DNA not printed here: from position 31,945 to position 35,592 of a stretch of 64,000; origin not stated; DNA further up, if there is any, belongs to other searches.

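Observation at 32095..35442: Membrane-bound CheA-lineage kinase lacking P2 and P5, with tandem Hpt domains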

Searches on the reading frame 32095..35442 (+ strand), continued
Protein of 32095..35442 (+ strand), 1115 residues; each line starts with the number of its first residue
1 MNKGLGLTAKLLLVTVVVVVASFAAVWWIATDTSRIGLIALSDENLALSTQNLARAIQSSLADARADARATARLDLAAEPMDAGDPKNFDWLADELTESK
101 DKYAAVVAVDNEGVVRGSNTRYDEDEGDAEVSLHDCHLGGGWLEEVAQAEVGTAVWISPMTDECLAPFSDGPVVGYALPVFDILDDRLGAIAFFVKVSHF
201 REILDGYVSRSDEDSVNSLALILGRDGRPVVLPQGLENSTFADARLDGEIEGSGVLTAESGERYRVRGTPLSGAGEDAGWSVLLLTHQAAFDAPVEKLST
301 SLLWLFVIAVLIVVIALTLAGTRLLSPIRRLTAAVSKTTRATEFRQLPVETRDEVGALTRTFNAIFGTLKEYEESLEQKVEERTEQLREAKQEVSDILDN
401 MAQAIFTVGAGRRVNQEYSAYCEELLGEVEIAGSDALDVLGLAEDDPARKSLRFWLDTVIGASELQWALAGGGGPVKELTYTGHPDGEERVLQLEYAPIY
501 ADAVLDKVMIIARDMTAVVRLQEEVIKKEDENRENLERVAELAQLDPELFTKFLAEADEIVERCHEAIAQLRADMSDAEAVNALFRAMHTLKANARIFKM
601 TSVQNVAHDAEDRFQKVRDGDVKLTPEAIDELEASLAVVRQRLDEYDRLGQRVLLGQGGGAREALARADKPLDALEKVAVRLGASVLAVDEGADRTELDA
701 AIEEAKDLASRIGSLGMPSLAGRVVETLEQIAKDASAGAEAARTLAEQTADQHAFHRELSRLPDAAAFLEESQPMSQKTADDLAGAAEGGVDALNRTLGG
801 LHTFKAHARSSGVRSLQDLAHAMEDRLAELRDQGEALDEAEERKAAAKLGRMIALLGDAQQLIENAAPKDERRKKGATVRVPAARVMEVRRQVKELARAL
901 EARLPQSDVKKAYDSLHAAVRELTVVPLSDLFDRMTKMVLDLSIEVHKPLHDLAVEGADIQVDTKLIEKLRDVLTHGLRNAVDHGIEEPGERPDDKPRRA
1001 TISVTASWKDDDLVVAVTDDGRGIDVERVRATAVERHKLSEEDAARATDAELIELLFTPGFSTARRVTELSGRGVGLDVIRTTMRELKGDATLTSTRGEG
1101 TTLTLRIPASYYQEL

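Call 65: search_protein_representatives(alignment_id=A1)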
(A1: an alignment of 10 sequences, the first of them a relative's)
Query: 10 sequences, 913 profile positions. Proteins with E-value up to 0.001 (for the whole library): 119694; up to 1e-10: 46395; up to 1e-30: 31028. The best 150 are listed.
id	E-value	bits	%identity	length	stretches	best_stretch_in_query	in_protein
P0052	0.0e+00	2418.0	-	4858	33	2-738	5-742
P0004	0.0e+00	1454.4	-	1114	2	2-662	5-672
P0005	0.0e+00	1382.4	-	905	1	5-913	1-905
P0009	0.0e+00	1307.6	-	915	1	3-909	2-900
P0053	0.0e+00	1221.4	-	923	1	4-913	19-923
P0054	0.0e+00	1189.7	-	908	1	3-913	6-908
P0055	0.0e+00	1156.2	-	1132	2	4-665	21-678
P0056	0.0e+00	1149.1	-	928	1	2-913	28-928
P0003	0.0e+00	1072.9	-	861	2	257-734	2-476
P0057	0.0e+00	1041.7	-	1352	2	5-684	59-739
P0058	1.3e-297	1006.3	-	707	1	208-913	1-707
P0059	3.3e-288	975.1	-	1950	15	552-913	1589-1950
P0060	3.8e-284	961.7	-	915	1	3-907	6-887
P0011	7.6e-282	954.1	-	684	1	195-903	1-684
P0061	3.0e-277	938.9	-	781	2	236-663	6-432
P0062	3.5e-268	908.8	-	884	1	5-906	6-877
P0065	8.4e-218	742.1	-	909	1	6-911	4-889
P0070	1.9e-178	611.9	-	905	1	3-892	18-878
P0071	1.4e-171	589.2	-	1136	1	254-907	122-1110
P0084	3.2e-128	445.7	-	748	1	378-904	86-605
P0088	2.9e-126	439.2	-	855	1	307-907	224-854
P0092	1.4e-122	427.0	-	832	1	308-906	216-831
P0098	6.9e-120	418.1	-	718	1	392-906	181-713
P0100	2.8e-118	412.8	-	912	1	276-907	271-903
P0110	1.9e-113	396.8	-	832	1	304-907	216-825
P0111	2.3e-113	396.5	-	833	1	290-908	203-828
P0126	3.0e-106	373.0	-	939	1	277-907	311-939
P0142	7.6e-103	361.7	-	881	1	292-903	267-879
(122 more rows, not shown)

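Call 70: search_protein_families(library=pfam, alignment_id=A3, max_evalue=0.001)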
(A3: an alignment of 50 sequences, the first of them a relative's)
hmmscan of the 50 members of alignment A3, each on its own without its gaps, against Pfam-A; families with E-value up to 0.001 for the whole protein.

A. member 1, P0001 (1115 aa): 3 families
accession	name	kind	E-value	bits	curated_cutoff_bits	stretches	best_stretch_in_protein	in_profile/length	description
PF02518.31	HATPase_c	-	3.6e-18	66.4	26.4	1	969-1109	5-109/111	Histidine kinase-, DNA gyrase B-, and HSP90-like ATPase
PF01627.28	Hpt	-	2.5e-16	60.1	24.6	1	548-641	1-83/84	Hpt domain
PF00672.30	HAMP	-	4.5e-07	30.5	25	1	322-370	4-52/53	HAMP domain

B. families by the number of members that match (of 50 scanned): 30 families (the first 25 are shown)
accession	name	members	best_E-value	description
PF02518.31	HATPase_c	50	1.6e-33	Histidine kinase-, DNA gyrase B-, and HSP90-like ATPase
PF01627.28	Hpt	49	2.5e-16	Hpt domain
PF00672.30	HAMP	28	9.1e-15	HAMP domain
PF08448.16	PAS_4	9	2.9e-13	PAS fold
PF02743.24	dCache_1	6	5.4e-15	Cache domain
PF13426.13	PAS_9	5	1.1e-11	PAS domain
PF13188.13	PAS_8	5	3.5e-07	PAS domain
PF00989.32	PAS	4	1.1e-08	PAS fold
PF03924.19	CHASE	2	4.3e-15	CHASE domain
PF07238.19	PilZ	2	5.5e-09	PilZ domain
PF14827.12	dCache_3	2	3.8e-07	Double sensory domain of two-component sensor kinase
PF13589.12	HATPase_c_3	2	0.00018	Histidine kinase-, DNA gyrase B-, and HSP90-like ATPase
PF17202.10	sCache_3_3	2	0.00026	Single cache domain 3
PF00072.30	Response_reg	1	5.4e-23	Response regulator receiver domain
PF00027.35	cNMP_binding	1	2.2e-19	Cyclic nucleotide-binding domain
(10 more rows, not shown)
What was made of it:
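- Relatives carry dCache_1, CHASE, CHASE4, CHASE8, GAF and cNMP_binding domains in front of the same core (call 70).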

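Call 72: list_cluster_members(proteins=[P0001, P0007, P0088, P0092, P0100, P0110, P0126, P0142, P0098, P0084])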
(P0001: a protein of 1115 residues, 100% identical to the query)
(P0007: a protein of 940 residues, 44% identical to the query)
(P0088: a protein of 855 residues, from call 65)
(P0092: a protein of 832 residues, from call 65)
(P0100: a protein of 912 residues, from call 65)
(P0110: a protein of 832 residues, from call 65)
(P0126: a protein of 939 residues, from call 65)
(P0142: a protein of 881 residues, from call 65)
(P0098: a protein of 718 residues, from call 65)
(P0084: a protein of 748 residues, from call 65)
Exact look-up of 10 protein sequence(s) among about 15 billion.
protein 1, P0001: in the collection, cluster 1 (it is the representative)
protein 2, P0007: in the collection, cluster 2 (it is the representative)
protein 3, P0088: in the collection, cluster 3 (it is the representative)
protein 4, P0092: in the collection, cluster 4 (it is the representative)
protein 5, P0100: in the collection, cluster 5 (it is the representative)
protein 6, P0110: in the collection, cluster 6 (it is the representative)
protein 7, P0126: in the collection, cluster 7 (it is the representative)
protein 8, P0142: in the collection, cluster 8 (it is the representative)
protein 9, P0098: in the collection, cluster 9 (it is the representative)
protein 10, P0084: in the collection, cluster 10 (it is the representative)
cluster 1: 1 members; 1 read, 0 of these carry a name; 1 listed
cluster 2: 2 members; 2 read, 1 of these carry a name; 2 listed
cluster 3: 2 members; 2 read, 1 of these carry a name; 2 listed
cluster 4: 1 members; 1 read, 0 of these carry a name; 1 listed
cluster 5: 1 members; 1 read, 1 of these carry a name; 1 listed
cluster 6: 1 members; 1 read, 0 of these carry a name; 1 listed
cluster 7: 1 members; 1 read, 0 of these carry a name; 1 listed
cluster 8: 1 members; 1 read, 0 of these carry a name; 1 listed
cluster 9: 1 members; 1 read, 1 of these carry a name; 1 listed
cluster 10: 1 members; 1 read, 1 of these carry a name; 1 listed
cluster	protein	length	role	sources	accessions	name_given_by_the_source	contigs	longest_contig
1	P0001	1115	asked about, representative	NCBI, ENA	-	-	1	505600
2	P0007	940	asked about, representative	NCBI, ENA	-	-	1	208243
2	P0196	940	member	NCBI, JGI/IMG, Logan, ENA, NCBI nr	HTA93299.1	MAG TPA: Hpt domain-containing protein [Polyangiaceae bacterium] | two-component system chemotaxis sensor kinase CheA | Hpt domain-containing protein [Polyangiaceae bacterium]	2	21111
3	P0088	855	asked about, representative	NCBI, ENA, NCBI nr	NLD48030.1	MAG: HAMP domain-containing protein [Clostridiaceae bacterium] | HAMP domain-containing protein [Clostridiaceae bacterium]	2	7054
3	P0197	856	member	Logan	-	-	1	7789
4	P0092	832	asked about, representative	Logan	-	-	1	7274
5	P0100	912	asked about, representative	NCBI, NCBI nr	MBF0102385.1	MAG: HAMP domain-containing protein [Desulfobacterales bacterium] | HAMP domain-containing protein [Desulfobacterales bacterium]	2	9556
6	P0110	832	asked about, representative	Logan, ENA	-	-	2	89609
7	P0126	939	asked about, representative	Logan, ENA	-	-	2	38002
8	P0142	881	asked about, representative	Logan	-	-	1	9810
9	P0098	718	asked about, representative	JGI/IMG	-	two-component system, chemotaxis family, sensor kinase CheA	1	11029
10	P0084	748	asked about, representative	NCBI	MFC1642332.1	ATP-binding protein [Myxococcota bacterium]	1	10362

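Call 93: find_encoding_contigs(protein=P0052, flank=8000, max_places=2)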
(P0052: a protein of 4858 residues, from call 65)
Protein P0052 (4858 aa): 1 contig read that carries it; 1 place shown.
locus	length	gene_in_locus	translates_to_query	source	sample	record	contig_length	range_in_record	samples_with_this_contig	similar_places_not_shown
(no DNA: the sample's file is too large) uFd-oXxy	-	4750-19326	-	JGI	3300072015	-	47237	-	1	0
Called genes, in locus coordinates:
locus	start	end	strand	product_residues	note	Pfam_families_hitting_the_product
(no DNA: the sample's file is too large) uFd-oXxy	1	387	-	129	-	?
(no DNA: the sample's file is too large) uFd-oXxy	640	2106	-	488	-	PF00072:Response_reg, PF00158:Sigma54_activat, PF14532:Sigma54_activ_2, PF00004:AAA (weak), PF01078:Mg_chelatase (faint), PF07728:AAA_5, PF25601:AAA_lid_14, PF02954:HTH_8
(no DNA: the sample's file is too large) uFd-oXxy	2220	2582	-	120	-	PF03745:DUF309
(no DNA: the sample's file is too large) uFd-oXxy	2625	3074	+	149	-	-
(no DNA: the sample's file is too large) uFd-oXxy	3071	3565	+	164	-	PF04386:SspB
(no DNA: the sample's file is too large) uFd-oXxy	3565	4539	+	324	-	PF06325:PrmA, PF05175:MTS (weak), PF13489:Methyltransf_23 (weak), PF13847:Methyltransf_31 (weak), PF08241:Methyltransf_11 (weak), PF13649:Methyltransf_25 (weak)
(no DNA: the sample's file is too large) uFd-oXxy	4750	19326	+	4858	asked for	PF00672:HAMP (weak), PF01627:Hpt, PF02518:HATPase_c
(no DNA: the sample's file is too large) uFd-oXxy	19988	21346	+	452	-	PF00989:PAS (weak), PF13426:PAS_9, PF02518:HATPase_c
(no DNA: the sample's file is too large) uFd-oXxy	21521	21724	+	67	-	-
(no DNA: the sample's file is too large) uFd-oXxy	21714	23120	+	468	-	PF00675:Peptidase_M16, PF05193:Peptidase_M16_C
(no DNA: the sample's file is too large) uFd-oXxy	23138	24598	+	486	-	PF00675:Peptidase_M16, PF05193:Peptidase_M16_C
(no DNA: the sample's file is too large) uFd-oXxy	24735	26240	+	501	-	PF00188:CAP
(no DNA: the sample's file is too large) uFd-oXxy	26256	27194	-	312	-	PF16697:Yop-YscD_cpl, PF00498:FHA, PF00990:GGDEF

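Call 94: find_encoding_contigs(protein=P0054, flank=8000, max_places=2)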
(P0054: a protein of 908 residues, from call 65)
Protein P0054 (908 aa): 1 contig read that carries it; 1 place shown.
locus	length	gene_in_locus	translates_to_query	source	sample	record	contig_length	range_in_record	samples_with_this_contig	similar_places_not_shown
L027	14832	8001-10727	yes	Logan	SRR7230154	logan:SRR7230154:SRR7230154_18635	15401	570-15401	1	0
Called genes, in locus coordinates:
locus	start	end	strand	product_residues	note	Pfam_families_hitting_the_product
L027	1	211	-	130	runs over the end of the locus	PF00072:Response_reg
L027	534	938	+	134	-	-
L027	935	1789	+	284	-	PF18884:TSP3_bac (weak)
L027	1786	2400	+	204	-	PF27139:Aq_1264_TM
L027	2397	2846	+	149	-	-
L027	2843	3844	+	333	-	PF00015:MCPsignal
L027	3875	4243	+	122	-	PF00072:Response_reg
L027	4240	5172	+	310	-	PF13690:CheX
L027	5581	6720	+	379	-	-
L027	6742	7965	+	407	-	-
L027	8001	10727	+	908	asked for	PF08448:PAS_4 (faint), PF00672:HAMP, PF01627:Hpt, PF02518:HATPase_c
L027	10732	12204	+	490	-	PF20250:FapA_N, PF03961:FapA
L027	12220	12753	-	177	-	PF00691:OmpA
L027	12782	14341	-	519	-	PF00656:Peptidase_C14 (weak)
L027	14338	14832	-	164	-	?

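Call 95: find_encoding_contigs(protein=P0053, flank=8000, max_places=2)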
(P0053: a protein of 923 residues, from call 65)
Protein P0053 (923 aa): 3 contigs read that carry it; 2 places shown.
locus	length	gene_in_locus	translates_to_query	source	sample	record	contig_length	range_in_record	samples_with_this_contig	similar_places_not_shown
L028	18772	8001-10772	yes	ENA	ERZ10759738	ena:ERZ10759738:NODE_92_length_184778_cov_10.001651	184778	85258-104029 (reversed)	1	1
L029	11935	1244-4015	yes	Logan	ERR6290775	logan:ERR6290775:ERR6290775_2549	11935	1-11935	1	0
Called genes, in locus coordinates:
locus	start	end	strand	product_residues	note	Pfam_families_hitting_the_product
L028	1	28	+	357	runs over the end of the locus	PF07635:PSCyt1 (faint)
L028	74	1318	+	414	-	-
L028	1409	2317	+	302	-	-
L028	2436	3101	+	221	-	PF07238:PilZ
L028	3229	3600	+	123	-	PF00072:Response_reg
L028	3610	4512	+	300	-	PF13690:CheX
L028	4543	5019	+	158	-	-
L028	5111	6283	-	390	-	-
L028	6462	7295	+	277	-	-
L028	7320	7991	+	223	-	PF27139:Aq_1264_TM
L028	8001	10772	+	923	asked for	PF00672:HAMP, PF01627:Hpt, PF02518:HATPase_c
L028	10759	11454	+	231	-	-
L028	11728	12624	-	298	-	-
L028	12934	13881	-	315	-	PF16697:Yop-YscD_cpl, PF00498:FHA, PF00990:GGDEF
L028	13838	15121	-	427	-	PF00481:PP2C, PF13672:PP2C_2, PF00027:cNMP_binding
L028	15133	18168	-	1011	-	PF01564:Spermine_synth, PF05175:MTS (weak)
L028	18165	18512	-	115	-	-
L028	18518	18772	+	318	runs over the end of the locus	-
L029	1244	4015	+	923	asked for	PF00672:HAMP, PF01627:Hpt, PF02518:HATPase_c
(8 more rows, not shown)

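Call 96: find_encoding_contigs(protein=P0062, flank=8000, max_places=2)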
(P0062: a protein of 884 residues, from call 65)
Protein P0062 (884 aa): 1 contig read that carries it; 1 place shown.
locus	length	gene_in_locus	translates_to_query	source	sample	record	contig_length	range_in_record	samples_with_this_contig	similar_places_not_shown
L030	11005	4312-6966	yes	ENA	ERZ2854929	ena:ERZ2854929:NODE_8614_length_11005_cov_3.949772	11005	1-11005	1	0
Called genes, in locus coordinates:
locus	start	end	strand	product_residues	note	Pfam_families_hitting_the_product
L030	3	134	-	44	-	?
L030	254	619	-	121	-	PF00072:Response_reg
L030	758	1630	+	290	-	-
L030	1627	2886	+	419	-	-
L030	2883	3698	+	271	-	-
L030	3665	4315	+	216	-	-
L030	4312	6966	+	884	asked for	PF00672:HAMP (weak), PF01627:Hpt, PF02518:HATPase_c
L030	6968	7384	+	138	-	-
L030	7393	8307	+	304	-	PF13690:CheX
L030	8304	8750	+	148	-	PF00127:Copper-bind (faint)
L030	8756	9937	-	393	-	-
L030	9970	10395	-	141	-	PF02130:YbeY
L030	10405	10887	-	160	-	-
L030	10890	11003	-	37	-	?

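Call 97: find_encoding_contigs(protein=P0070, flank=8000, max_places=2)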
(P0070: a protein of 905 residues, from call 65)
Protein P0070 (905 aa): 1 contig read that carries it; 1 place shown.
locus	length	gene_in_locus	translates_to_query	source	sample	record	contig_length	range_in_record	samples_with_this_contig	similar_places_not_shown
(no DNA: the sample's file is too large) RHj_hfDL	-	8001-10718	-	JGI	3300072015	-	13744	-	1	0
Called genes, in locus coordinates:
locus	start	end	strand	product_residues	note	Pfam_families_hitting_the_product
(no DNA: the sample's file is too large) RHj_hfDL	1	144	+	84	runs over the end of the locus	PF06769:YoeB_toxin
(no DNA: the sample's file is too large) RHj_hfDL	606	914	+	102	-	-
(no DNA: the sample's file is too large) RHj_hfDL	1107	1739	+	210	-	-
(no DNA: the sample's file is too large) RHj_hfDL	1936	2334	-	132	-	-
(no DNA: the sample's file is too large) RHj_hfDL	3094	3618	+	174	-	-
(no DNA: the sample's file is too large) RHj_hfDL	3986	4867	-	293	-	PF13883:CREG_beta-barrel, PF10615:DUF2470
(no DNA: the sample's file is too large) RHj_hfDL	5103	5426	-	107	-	-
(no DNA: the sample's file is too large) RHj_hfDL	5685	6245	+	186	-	-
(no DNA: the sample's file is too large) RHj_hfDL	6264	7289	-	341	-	PF00579:tRNA-synt_1b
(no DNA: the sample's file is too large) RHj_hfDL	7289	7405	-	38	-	-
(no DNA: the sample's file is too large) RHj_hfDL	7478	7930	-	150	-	PF00903:Glyoxalase, PF13669:Glyoxalase_4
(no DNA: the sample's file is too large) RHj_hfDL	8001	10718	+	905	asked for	PF02743:dCache_1, PF00672:HAMP (weak), PF01627:Hpt, PF02518:HATPase_c (weak)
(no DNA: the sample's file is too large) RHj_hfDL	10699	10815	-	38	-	-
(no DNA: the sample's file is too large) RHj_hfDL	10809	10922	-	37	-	-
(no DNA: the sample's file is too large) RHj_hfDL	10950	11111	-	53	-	?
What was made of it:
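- Two relatives with the same sensor (P0052, P0070) are not next to the redox module (calls 93, 97), so the coupling is clade-specific.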

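Call 108: find_encoding_contigs(protein=P0110, flank=6000, max_places=1)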
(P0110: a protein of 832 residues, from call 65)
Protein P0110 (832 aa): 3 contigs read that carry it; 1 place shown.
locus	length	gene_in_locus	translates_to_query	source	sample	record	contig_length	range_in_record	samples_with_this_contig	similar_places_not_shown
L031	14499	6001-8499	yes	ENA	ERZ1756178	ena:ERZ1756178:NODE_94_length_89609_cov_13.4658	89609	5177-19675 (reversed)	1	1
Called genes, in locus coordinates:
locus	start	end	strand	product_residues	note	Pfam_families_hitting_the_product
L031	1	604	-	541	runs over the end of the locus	PF00118:Cpn60_TCP1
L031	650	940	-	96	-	PF00166:Cpn10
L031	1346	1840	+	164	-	-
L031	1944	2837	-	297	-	PF01963:TraB_PrgY_gumN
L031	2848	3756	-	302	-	PF00294:PfkB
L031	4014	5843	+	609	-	PF00009:GTP_EFTU, PF22042:EF-G_D2, PF03144:GTP_EFTU_D2, PF00679:EFG_C, PF21018:BipA_C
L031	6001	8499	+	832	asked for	PF00672:HAMP, PF01627:Hpt, PF02518:HATPase_c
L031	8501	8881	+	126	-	PF00072:Response_reg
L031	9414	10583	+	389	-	PF00465:Fe-ADH, PF13685:Fe-ADH_2, PF25137:ADH_Fe_C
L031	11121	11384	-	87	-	-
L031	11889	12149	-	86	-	-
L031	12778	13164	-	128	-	-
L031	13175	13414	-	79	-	-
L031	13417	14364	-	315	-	-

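Call 109: find_encoding_contigs(protein=P0126, flank=6000, max_places=1)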
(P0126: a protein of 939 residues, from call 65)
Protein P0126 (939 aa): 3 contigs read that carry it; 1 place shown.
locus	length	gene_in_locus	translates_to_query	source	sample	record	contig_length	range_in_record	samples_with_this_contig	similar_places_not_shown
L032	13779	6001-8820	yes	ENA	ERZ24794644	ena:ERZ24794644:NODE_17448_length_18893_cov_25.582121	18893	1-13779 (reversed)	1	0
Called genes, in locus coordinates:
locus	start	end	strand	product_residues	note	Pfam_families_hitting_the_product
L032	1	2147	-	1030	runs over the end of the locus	PF00176:SNF2-rel_dom, PF00270:DEAD (weak), PF04851:ResIII, PF00271:Helicase_C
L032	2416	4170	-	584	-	PF01019:G_glu_transpept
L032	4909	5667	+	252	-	-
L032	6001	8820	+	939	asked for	PF02743:dCache_1, PF00672:HAMP, PF01627:Hpt, PF02518:HATPase_c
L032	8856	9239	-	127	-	PF00072:Response_reg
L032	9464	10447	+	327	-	PF16868:NMT1_3, PF09084:NMT1 (weak)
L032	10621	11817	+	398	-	PF00072:Response_reg, PF00512:HisKA, PF02518:HATPase_c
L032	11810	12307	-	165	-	-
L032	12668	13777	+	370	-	?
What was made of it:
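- Single-domain regulators are adjacent in distant relatives (calls 108, 109).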
